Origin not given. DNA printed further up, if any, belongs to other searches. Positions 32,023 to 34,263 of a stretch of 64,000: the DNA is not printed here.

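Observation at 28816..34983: CMP-sugar module without a NeuB-type synthase: fused transketolase + aldehyde dehydrogenase + NeuC-like + NeuA-like + SDR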

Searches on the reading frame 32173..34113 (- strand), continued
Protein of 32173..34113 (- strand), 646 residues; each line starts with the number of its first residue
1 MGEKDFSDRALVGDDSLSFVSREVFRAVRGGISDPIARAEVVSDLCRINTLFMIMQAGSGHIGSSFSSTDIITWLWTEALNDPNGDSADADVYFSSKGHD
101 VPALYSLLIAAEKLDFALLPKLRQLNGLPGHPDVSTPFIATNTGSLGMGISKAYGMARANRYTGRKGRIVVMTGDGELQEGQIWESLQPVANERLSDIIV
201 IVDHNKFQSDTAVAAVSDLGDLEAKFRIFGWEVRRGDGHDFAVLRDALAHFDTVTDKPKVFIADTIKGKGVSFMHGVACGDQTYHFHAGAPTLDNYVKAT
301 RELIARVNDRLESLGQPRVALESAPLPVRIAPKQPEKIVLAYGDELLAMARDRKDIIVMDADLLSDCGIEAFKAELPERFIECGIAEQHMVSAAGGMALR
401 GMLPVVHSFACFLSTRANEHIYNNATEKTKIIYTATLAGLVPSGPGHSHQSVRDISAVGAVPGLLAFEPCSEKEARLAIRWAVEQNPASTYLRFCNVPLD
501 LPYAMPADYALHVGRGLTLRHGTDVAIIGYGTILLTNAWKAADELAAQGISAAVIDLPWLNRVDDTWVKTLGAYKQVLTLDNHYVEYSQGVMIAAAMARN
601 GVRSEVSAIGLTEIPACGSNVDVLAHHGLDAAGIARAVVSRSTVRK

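Call 19: search_solved_structures(query=window:32173-34113:-, max_evalue=1e-10, show_alignments=2)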
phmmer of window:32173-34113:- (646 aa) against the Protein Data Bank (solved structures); distinct sequences matched with E-value up to 1e-10: 55.
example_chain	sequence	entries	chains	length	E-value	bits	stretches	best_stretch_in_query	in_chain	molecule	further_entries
4kxu_A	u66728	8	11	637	2.6e-54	187.9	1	44-639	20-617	Transketolase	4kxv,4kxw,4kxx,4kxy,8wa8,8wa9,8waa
6rjb_A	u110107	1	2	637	3.4e-54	187.5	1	44-639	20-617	Transketolase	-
3ooy_A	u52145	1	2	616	3.7e-54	187.4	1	44-638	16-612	Transketolase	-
3mos_A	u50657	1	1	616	4.4e-54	187.2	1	44-638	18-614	Transketolase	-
6ha3_A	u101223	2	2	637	6.9e-54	186.5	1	44-639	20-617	Transketolase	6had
6yak_AAA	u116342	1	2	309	1e-39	139.7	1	32-302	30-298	N-terminal component of the split chain transketolase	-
8a29_A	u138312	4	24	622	7.7e-38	133.5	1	337-641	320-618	1-deoxy-D-xylulose-5-phosphate synthase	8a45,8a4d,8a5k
7a9g_AAA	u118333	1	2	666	7e-37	130.4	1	341-639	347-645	1-deoxy-D-xylulose-5-phosphate synthase,1-deoxy-D-xylulose-5-phosphate synthase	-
1qgd_A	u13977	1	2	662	2e-36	128.9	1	45-302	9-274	PROTEIN (TRANSKETOLASE)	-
5hht_A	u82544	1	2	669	2.4e-36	128.6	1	45-302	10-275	Transketolase 1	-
2r5n_A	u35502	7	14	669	2.6e-36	128.5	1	45-302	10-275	Transketolase 1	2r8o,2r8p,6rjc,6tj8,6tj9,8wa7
8ogh_A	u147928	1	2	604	2.7e-36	128.4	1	341-639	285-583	1-deoxy-D-xylulose-5-phosphate synthase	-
9hn8_A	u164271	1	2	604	2.9e-36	128.3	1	341-639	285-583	1-deoxy-D-xylulose-5-phosphate synthase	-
7a9h_AAA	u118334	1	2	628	3.1e-36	128.2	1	340-639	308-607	1-deoxy-D-xylulose-5-phosphate synthase,1-deoxy-D-xylulose-5-phosphate synthase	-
6yaj_AAA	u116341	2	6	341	7.6e-34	120.3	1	341-644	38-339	C-terminal chain of split transketolase from Carboxydothermus hydrogenoformans | C-terminal component of the split chain transketolase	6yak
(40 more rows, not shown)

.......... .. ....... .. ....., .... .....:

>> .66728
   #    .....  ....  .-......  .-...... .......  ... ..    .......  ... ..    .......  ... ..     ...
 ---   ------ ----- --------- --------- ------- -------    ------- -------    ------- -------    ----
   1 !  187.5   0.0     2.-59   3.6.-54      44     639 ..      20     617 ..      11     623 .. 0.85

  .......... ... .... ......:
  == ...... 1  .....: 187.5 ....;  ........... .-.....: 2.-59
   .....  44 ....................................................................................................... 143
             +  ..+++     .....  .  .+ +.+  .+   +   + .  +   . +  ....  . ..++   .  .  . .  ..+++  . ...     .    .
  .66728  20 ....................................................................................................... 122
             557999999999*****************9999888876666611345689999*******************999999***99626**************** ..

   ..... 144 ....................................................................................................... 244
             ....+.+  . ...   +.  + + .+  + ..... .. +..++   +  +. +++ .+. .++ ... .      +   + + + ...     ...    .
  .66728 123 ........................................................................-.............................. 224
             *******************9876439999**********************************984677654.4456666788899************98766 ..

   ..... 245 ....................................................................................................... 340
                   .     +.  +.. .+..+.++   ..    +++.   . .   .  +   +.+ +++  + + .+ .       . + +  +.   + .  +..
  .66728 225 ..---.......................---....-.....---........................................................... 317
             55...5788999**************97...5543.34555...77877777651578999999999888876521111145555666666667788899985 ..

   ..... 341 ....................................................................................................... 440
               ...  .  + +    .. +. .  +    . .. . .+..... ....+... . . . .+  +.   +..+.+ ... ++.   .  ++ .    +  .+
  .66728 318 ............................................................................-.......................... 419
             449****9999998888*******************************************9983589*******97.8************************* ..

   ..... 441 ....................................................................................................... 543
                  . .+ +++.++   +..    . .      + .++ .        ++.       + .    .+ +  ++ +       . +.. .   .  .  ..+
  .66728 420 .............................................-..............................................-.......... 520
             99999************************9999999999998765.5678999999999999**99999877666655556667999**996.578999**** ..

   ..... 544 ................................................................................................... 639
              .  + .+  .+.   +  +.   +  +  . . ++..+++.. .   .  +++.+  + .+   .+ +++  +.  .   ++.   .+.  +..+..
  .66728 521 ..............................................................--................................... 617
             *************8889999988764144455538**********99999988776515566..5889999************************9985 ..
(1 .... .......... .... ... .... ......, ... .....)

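Call 22: search_protein_families(library=pfam, proteins=[L067:11926-13608:+, L067:7308-8444:-, L067:8477-9019:-, L061:2459-3547:+, L041:13990-15057:+, L061:6528-7574:+, L061:8110-9990:+, L073:11931-13361:+, L055:11871-13724:+, L061:11938-14541:+], max_evalue=0.001)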
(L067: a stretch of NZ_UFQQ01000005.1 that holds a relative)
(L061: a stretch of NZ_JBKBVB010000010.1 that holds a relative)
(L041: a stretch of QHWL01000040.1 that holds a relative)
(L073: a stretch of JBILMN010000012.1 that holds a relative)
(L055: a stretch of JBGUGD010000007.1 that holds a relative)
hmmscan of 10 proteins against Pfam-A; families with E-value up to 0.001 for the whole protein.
L067:11926-13608:+ (560 aa): 1 family
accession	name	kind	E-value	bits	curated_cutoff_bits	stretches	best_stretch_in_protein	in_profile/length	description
PF05159.20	Capsule_synth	-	1.2e-06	28.6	20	1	332-474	138-276/310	Capsule polysaccharide biosynthesis protein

L067:7308-8444:- (378 aa): 4 families
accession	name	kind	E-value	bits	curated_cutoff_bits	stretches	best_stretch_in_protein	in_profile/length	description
PF13692.12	Glyco_trans_1_4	-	2.3e-20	73.7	27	1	212-348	3-141/142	Glycosyl transferases group 1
PF00534.26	Glycos_transf_1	-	9.9e-18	64.7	26.4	1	211-357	16-166/172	Glycosyl transferases group 1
PF13579.12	Glyco_trans_4_4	-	1.2e-13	52.2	29.7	1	29-192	1-157/158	Glycosyl transferase 4-like domain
PF13439.12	Glyco_transf_4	-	6e-11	43.1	28.5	1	29-191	2-163/170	Glycosyltransferase Family 4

L067:8477-9019:- (180 aa): 2 families
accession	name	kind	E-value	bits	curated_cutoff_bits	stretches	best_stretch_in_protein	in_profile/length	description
PF08282.18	Hydrolase_3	-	1.9e-07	31.5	20.9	1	93-153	185-245/255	haloacid dehalogenase-like hydrolase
PF00702.32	Hydrolase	-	0.00014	22.8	26.4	0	57-131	107-191/191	haloacid dehalogenase-like hydrolase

L061:2459-3547:+ (362 aa): 2 families
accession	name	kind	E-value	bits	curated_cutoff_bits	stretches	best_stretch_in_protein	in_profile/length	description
PF03102.20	NeuB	-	2.6e-78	263.2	22.1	1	39-277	2-241/241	NeuB family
PF08666.17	SAF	-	1.2e-09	39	21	1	294-339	4-53/63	SAF domain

L041:13990-15057:+ (355 aa): 2 families
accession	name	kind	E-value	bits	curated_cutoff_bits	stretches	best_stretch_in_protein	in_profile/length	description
PF03102.20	NeuB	-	1.8e-77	260.5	22.1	1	46-277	1-239/241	NeuB family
PF08666.17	SAF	-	2.4e-12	47.6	21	1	294-350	3-63/63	SAF domain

L061:6528-7574:+ (348 aa): 1 family
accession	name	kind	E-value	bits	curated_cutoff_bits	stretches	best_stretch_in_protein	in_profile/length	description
PF00701.28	DHDPS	-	3.3e-27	95.4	22.1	1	48-336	2-287/289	Dihydrodipicolinate synthetase family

L061:8110-9990:+ (626 aa): 0 families

L073:11931-13361:+ (476 aa): 0 families

L055:11871-13724:+ (617 aa): 3 families
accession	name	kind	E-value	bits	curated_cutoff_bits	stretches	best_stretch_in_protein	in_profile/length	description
PF00535.33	Glycos_transf_2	-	2.9e-21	76.5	23.3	1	343-457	1-116/168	Glycosyl transferase family 2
PF13641.12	Glyco_tranf_2_3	-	5e-05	23.9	27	1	341-551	2-206/230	Glycosyltransferase like family 2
PF13578.12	Methyltransf_24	-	0.00014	23.1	26.3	1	54-156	2-105/105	Methyltransferase domain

L061:11938-14541:+ (867 aa): 0 families
